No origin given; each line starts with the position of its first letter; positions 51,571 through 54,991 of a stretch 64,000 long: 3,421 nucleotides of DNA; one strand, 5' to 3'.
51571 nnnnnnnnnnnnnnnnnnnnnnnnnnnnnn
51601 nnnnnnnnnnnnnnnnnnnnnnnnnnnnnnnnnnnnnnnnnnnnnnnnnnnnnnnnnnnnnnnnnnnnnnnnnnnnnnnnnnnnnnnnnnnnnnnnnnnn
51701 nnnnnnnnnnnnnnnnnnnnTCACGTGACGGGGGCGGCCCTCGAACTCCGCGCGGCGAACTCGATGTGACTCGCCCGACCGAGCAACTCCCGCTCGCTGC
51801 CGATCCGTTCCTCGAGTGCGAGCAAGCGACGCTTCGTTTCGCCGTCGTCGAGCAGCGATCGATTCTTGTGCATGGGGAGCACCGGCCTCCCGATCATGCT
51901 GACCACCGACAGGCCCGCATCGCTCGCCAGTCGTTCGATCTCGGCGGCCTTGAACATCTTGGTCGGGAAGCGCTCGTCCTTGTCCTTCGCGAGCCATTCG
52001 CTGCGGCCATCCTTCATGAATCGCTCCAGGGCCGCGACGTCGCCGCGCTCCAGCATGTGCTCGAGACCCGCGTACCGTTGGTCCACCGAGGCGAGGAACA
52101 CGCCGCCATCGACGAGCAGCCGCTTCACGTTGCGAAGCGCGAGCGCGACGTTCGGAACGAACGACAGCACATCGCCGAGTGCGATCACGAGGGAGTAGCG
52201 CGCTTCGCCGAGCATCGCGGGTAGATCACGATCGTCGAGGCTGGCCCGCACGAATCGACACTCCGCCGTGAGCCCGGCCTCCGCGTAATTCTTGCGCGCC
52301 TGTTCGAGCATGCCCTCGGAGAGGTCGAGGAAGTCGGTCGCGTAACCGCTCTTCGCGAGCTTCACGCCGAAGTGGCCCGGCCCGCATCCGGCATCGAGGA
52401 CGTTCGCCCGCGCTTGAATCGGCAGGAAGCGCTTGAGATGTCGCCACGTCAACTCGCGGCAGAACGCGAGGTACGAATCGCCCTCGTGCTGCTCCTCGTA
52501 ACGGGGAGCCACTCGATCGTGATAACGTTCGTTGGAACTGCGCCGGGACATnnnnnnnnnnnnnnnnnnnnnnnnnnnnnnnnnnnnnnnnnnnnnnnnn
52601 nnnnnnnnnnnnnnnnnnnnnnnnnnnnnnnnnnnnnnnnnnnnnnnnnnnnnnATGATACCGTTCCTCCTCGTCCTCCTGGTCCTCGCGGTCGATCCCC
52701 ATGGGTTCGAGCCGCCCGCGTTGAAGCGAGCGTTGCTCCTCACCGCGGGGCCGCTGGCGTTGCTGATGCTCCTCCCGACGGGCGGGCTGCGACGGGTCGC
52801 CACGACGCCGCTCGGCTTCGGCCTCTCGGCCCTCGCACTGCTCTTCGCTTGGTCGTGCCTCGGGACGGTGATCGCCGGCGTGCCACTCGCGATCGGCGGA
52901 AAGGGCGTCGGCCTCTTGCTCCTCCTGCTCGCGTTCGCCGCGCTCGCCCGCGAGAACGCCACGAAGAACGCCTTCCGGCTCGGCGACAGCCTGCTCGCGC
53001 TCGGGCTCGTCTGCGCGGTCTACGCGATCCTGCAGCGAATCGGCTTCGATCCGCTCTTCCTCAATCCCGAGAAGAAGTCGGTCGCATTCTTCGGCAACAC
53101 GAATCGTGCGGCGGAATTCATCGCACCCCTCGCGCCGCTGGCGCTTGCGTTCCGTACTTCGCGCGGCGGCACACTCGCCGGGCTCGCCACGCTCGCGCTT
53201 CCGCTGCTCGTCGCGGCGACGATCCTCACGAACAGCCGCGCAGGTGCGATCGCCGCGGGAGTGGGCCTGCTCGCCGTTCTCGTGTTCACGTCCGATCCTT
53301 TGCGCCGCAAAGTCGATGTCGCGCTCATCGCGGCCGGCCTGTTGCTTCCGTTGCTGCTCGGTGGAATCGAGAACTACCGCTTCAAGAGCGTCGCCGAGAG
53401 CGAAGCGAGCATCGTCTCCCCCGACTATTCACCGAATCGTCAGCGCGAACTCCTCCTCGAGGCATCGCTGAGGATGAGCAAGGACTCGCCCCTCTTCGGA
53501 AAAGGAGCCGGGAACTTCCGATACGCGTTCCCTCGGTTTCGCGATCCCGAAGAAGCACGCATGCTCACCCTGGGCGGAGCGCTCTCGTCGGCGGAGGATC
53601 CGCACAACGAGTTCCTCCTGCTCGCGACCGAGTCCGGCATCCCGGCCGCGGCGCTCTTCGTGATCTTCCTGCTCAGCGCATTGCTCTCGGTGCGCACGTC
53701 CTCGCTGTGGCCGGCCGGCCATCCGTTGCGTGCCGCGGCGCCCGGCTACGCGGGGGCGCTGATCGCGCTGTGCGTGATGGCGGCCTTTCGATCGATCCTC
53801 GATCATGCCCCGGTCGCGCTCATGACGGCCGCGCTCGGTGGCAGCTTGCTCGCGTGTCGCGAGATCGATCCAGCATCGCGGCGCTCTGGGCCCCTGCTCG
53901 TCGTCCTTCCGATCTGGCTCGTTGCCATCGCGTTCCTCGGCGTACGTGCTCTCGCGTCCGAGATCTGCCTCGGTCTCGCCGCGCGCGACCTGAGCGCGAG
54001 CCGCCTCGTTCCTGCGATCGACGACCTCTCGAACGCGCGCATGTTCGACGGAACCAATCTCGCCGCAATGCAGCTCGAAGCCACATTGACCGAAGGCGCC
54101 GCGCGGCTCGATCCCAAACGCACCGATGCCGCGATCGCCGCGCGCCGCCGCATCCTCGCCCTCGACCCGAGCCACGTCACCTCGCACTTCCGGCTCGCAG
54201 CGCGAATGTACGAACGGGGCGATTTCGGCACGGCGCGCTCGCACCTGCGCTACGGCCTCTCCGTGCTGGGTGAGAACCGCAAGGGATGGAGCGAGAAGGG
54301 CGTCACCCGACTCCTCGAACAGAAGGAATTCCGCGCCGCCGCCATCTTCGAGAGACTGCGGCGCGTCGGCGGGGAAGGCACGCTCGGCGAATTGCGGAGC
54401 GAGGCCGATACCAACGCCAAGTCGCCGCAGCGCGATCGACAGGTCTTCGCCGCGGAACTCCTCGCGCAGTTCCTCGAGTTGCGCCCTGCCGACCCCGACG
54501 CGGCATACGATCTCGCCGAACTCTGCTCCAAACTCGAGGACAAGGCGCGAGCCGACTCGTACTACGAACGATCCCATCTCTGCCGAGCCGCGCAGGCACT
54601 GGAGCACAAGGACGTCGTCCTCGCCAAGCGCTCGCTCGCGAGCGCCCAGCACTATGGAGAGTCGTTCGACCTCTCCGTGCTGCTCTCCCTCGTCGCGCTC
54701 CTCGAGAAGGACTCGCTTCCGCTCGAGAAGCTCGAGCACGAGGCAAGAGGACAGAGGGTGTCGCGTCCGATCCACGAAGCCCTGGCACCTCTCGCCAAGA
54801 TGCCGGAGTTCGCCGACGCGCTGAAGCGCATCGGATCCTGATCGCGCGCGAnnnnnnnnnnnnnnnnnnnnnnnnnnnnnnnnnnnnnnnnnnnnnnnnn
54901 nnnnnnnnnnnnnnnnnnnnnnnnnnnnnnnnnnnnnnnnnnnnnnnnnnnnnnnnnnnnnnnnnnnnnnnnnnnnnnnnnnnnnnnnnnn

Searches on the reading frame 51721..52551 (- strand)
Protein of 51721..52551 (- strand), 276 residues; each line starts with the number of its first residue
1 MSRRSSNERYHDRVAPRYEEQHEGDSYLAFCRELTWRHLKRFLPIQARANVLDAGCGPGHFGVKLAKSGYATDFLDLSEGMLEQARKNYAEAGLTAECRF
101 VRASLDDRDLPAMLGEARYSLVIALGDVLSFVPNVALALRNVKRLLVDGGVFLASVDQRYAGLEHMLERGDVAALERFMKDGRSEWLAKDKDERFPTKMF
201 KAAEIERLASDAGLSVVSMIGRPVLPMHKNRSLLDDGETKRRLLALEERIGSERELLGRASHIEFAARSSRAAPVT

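Call 42: search_protein_families(library=ncbifam, proteins=[window:51721-52551:-], max_evalue=0.0001)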
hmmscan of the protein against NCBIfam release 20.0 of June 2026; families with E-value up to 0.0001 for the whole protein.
window:51721-52551:- (276 aa): 17 families
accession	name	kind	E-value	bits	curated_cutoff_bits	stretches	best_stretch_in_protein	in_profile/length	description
NF043040.1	corrin_prot_MT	hypoth_equivalog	1.3e-12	47.6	180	1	47-153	41-146/216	corrinoid protein-associated methyltransferase CpaM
NF008264.0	PRK11036.1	equivalog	3.6e-12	46.3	366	1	8-250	3-235/261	tRNA uridine 5-oxyacetic acid(34) methyltransferase CmoM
TIGR02021.1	BchM-ChlM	equivalog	2.7e-10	40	158.9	1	49-107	56-114/218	magnesium protoporphyrin IX methyltransferase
NF045667.1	MTase_DVU1556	equivalog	5.7e-10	39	155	1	38-155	13-120/213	DVU_1556 family methyltransferase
NF041820.1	daptide_MTase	equivalog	3.3e-09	36.6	175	1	47-161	36-149/243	daptide-type RiPP biosynthesis methyltransferase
NF007610.0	PRK10258.1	equivalog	3.7e-08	33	342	1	37-90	32-85/251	malonyl-ACP O-methyltransferase BioC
TIGR01983.1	UbiG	equivalog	9.8e-08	31.6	102.95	1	47-157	49-155/228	bifunctional 2-polyprenyl-6-hydroxyphenol methylase/3-demethylubiquinol 3-O-methyltransferase UbiG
NF001244.0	PRK00216.1-5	equivalog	1.1e-07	31.4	216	1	11-152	14-151/236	bifunctional demethylmenaquinone methyltransferase/2-methoxy-6-polyprenyl-1,4-benzoquinol methylase UbiE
TIGR02072.1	BioC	equivalog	1.3e-07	31.7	184.95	1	46-155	33-133/244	malonyl-ACP O-methyltransferase BioC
TIGR01934.1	MenG_MenH_UbiE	subfamily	1.2e-06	28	158.35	1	12-152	6-139/223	ubiquinone/menaquinone biosynthesis methyltransferase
NF001243.0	PRK00216.1-4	equivalog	4.8e-06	26.1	235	1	4-152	3-149/237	demethylmenaquinone methyltransferase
NF040539.1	AST_met_ArsM_2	exception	6.5e-06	26.2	240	1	39-154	48-163/262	putative arsinothricin biosynthesis methyltransferase ArsM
TIGR02752.1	MenG_heptapren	equivalog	8.9e-06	25.4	419.85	1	6-151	3-146/231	demethylmenaquinone methyltransferase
NF001242.0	PRK00216.1-3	equivalog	1.2e-05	24.9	351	1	47-153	70-174/258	bifunctional demethylmenaquinone methyltransferase/2-methoxy-6-polyprenyl-1,4-benzoquinol methylase UbiE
NF041537.1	ArsM_AhpD_UU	exception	1.4e-05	24.1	510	1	45-154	74-180/345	arsenite methyltransferase/AhpD domain selenoprotein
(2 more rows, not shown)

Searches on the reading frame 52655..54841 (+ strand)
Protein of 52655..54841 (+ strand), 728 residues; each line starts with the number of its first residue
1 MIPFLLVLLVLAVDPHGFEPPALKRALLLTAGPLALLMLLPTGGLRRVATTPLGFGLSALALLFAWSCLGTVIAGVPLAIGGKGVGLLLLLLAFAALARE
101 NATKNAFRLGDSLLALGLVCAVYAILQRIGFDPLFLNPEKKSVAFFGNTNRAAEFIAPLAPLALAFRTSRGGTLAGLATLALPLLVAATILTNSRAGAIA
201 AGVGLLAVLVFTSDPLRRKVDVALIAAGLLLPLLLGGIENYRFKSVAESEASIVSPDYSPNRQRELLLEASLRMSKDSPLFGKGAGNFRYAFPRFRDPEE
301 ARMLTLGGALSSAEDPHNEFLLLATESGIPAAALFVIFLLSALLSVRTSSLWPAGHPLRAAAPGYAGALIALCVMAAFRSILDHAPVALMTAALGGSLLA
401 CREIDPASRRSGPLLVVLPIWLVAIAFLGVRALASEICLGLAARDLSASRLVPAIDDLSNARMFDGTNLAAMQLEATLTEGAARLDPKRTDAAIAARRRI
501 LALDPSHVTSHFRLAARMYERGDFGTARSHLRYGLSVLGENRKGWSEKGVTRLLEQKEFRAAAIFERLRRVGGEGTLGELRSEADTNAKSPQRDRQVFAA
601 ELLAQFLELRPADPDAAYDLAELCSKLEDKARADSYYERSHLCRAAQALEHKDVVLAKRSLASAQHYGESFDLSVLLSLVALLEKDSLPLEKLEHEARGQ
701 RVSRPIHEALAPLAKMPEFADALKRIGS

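Call 42: search_protein_families(library=ncbifam, proteins=[window:52655-54841:+], max_evalue=0.0001)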
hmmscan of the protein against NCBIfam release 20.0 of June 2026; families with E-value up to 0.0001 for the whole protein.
window:52655-54841:+ (728 aa): 1 family
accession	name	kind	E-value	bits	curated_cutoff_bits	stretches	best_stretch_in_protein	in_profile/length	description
NF040959.1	MamA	equivalog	2.2e-05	24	200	0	597-656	54-115/204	magnetosome protein MamA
